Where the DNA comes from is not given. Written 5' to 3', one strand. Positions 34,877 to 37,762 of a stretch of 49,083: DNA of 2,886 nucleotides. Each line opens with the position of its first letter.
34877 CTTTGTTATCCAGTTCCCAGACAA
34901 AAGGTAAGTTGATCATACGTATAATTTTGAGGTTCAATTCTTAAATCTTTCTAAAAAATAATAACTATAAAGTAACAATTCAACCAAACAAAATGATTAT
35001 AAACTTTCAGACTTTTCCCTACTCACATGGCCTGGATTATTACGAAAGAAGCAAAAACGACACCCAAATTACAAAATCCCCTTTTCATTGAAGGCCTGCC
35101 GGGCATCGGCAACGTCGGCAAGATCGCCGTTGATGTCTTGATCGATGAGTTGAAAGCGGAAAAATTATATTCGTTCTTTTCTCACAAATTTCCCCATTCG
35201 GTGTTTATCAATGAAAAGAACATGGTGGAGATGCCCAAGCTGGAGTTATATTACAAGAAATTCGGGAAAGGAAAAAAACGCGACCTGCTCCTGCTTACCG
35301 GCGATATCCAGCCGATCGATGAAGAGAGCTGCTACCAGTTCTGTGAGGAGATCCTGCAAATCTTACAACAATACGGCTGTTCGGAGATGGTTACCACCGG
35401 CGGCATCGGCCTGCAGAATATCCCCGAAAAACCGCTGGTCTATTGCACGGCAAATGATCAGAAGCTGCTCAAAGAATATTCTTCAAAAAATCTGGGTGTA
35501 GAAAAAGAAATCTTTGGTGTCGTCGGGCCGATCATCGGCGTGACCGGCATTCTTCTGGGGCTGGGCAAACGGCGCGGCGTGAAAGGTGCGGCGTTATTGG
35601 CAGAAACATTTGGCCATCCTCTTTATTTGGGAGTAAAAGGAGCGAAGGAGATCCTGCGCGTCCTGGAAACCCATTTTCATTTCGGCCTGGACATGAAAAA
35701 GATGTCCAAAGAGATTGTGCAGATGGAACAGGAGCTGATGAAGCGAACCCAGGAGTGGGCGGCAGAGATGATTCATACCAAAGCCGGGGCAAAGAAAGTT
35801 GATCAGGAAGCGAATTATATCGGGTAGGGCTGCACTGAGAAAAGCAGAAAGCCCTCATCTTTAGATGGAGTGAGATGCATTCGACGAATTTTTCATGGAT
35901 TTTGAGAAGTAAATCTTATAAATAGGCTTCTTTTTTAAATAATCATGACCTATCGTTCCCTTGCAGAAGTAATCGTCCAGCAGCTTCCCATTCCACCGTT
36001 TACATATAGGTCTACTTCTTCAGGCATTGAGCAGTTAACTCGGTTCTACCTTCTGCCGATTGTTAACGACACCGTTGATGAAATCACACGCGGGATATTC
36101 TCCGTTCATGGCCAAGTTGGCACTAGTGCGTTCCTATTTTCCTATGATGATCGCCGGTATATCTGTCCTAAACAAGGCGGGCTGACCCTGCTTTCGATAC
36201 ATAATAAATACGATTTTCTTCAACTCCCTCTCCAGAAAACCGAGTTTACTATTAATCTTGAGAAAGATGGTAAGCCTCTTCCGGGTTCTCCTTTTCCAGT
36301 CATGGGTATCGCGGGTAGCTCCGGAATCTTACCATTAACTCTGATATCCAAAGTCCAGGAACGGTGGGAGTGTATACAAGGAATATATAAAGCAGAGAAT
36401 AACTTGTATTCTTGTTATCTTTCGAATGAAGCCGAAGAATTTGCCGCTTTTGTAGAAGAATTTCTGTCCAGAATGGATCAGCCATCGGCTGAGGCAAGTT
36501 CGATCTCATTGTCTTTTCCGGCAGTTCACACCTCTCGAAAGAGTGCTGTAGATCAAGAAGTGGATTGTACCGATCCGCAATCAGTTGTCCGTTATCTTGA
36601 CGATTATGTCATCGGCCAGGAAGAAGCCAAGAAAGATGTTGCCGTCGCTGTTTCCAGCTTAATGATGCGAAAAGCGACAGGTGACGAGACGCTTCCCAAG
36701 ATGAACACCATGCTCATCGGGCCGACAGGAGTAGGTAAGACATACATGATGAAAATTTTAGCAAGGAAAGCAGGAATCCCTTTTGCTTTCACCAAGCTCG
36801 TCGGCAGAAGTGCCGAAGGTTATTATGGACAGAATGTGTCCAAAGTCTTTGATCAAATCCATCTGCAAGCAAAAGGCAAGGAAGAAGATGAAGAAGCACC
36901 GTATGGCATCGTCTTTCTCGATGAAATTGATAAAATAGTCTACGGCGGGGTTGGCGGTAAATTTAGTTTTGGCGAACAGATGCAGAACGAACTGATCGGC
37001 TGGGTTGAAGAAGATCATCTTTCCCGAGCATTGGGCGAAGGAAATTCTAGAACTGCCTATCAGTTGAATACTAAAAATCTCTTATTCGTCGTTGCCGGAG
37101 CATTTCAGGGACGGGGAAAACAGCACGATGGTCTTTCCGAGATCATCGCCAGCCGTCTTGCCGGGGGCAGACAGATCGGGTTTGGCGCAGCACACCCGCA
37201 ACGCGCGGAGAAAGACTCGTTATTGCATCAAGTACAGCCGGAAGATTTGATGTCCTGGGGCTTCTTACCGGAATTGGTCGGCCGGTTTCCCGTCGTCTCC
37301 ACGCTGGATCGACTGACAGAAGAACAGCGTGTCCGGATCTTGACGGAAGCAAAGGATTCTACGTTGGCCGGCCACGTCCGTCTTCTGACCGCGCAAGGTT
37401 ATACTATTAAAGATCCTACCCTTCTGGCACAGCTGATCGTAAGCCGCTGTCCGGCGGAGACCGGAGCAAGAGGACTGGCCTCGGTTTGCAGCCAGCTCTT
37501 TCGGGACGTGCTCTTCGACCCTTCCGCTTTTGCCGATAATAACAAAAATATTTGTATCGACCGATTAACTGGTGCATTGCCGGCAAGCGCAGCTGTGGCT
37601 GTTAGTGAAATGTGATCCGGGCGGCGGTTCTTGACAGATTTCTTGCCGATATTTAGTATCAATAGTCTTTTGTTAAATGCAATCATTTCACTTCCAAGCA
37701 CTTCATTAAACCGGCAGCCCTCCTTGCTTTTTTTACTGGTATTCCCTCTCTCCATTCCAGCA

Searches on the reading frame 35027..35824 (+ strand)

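Call 25: search_protein_families(library=pfam, proteins=[window:35027-35824:+], max_evalue=0.001)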
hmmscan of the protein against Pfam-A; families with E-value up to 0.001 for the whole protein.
window:35027-35824:+ (266 aa): 1 family
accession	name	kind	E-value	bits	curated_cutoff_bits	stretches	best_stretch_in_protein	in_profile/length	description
PF09754.15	PAC2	-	2.1e-40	139.3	25.8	1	20-239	1-213/215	PAC2 family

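Call 57: search_protein_families(library=ncbifam, proteins=[window:35027-35824:+], max_evalue=0.001)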
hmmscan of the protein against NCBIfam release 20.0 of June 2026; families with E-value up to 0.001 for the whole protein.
window:35027-35824:+ (266 aa): 2 families
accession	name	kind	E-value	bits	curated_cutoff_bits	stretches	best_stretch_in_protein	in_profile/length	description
TIGR00162.1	TIGR00162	hypoth_equivalog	1.2e-48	165.8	200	1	4-266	7-260/260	proteasome assembly chaperone family protein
TIGR00161.1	TIGR00161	hypoth_equivalog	2.6e-16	60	199.25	1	14-246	14-226/239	proteasome assembly chaperone family protein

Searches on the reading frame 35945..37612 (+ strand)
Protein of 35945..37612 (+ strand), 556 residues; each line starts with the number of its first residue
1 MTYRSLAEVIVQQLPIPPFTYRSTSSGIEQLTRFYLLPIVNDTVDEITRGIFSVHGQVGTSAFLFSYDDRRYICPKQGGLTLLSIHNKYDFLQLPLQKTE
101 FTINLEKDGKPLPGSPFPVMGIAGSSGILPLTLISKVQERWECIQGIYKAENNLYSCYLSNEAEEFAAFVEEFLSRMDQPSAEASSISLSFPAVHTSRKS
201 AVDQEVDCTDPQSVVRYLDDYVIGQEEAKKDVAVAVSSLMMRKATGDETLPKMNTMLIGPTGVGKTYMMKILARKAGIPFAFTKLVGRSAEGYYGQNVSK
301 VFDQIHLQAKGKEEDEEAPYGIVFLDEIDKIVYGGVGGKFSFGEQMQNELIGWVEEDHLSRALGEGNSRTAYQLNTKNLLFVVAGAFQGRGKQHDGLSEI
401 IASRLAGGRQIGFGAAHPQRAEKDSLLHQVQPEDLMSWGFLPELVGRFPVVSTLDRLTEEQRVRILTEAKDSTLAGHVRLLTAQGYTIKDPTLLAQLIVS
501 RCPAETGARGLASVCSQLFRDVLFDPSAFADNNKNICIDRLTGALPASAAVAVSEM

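Call 25: search_protein_families(library=pfam, proteins=[window:35945-37612:+], max_evalue=0.001)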
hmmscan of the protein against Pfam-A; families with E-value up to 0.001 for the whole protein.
window:35945-37612:+ (556 aa): 3 families
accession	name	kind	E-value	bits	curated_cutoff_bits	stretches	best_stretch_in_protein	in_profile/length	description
PF07724.20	AAA_2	-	1.8e-16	61.1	27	1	251-450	2-165/166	AAA domain (Cdc48 subfamily)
PF00004.35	AAA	-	2.5e-12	47.8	21.2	1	256-360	2-98/131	ATPase family associated with various cellular activities (AAA)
PF05496.18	RuvB_N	-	9.3e-06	25.9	27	1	217-282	5-63/159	Holliday junction DNA helicase RuvB P-loop domain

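Call 56: search_solved_structures(query=window:35945-37612:+, max_evalue=0.001)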
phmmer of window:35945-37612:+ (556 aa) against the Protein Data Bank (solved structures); distinct sequences matched with E-value up to 0.001: 61 (the best 60 are shown).
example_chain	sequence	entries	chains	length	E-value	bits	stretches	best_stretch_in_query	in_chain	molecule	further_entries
6sfw_O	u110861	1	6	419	1.9e-48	168.6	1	209-537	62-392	ATP-dependent Clp protease ATP-binding subunit ClpX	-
6wr2_A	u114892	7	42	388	4e-48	167.5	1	210-539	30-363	ATP-dependent Clp protease ATP-binding subunit ClpX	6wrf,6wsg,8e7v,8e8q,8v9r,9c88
9c87_A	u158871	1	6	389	4e-48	167.5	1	210-539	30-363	ATP-dependent Clp protease ATP-binding subunit ClpX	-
4i34_A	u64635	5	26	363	8.6e-48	166.4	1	211-539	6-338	ATP-dependent Clp protease ATP-binding subunit ClpX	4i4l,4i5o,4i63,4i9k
8e91_A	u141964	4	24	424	9.3e-48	166.3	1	210-539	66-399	ATP-dependent Clp protease ATP-binding subunit ClpX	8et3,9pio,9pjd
6po1_A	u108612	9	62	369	1e-47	166.2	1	211-539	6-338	ATP-dependent Clp protease ATP-binding subunit ClpX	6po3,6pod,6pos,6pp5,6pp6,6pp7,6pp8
3hte_A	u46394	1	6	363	2.2e-47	165.1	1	211-539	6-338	ATP-dependent Clp protease ATP-binding subunit clpX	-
3hws_A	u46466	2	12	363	2.2e-47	165.1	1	211-539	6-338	ATP-dependent Clp protease ATP-binding subunit clpX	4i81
9ndj_F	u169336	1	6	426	3.7e-43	151.1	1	210-536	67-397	ATP-dependent Clp protease ATP-binding subunit ClpX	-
8yd0_A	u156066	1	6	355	3.7e-42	147.8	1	210-530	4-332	ATP-dependent Clp protease ATP-binding subunit ClpX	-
6vfs_E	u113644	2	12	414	4.7e-41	144.2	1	209-524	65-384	ATP-dependent Clp protease ATP-binding subunit ClpX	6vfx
1um8_A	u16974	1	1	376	3.3e-39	138.1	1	211-530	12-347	ATP-dependent Clp protease ATP-binding subunit clpX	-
9ykx_A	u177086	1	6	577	1.7e-34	122.6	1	246-532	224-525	ATP-dependent clpX-like chaperone, mitochondrial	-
9dvy_A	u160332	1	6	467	2.1e-34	122.2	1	245-532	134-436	ATP-dependent Clp protease ATP-binding subunit clpX-like, mitochondrial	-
9p9v_A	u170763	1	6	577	4.3e-34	121.2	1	246-532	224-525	ATP-dependent clpX-like chaperone, mitochondrial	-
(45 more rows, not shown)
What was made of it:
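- On HslV: The window's ClpX-like gene is 16 kb away (calls 25, 56).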

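Call 57: search_protein_families(library=ncbifam, proteins=[window:35945-37612:+], max_evalue=0.001)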
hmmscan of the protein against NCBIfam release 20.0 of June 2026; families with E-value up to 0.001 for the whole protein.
window:35945-37612:+ (556 aa): 15 families
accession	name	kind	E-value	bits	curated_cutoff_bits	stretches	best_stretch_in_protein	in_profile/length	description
NF003745.1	PRK05342.1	equivalog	2.3e-61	207.9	359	1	200-539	51-395/418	ATP-dependent Clp protease ATP-binding subunit ClpX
TIGR00382.1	clpX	equivalog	2.2e-55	188.3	370.75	1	203-539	60-401/414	ATP-dependent protease ATP-binding subunit ClpX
TIGR00390.1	hslU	equivalog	6.8e-29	101.1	362.45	3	211-300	3-95/441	ATP-dependent protease ATPase subunit HslU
NF008004.0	PRK10733.1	equivalog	5.3e-07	28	1008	1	222-351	154-279/644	ATP-dependent zinc metalloprotease FtsH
TIGR02639.1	ClpA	equivalog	2.8e-06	25.8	993.15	1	216-281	453-516/734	ATP-dependent Clp protease ATP-binding subunit ClpA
TIGR01241.2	FtsH_fam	equivalog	5.3e-06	25.5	600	1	222-331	164-266/598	ATP-dependent zinc metalloprotease FtsH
NF000868.0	PRK00080.1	equivalog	6.8e-06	25.2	282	1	215-283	21-82/330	Holliday junction branch migration DNA helicase RuvB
TIGR03346.1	chaperone_ClpB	equivalog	1.8e-05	23.3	1232.1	1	218-274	563-617/853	ATP-dependent chaperone ClpB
TIGR03345.1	VI_ClpV1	equivalog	2.5e-05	22.7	884.95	0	215-273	561-617/852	type VI secretion system ATPase TssH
TIGR01243.1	CDC48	subfamily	0.00023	19.6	802.65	1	251-331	211-283/733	CDC48 family AAA ATPase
TIGR03922.1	T7SS_EccA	equivalog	0.0005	18.8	466.65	1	221-357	277-413/557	type VII secretion AAA-ATPase EccA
NF047747.1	PrtsmActNtasePan2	equivalog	0.00058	19.2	700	1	193-341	127-266/397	proteasome-activating nucleotidase Pan2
TIGR00635.1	ruvB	equivalog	0.00061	18.9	299.05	0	218-277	3-55/305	Holliday junction branch migration DNA helicase RuvB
NF033606.1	heat_AAA_ClpK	exception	0.00064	17.7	1900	0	217-274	610-665/949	heat shock survival AAA family ATPase ClpK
NF008118.0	PRK10865.1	equivalog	0.00077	17.5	1417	0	218-273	566-619/857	ATP-dependent chaperone ClpB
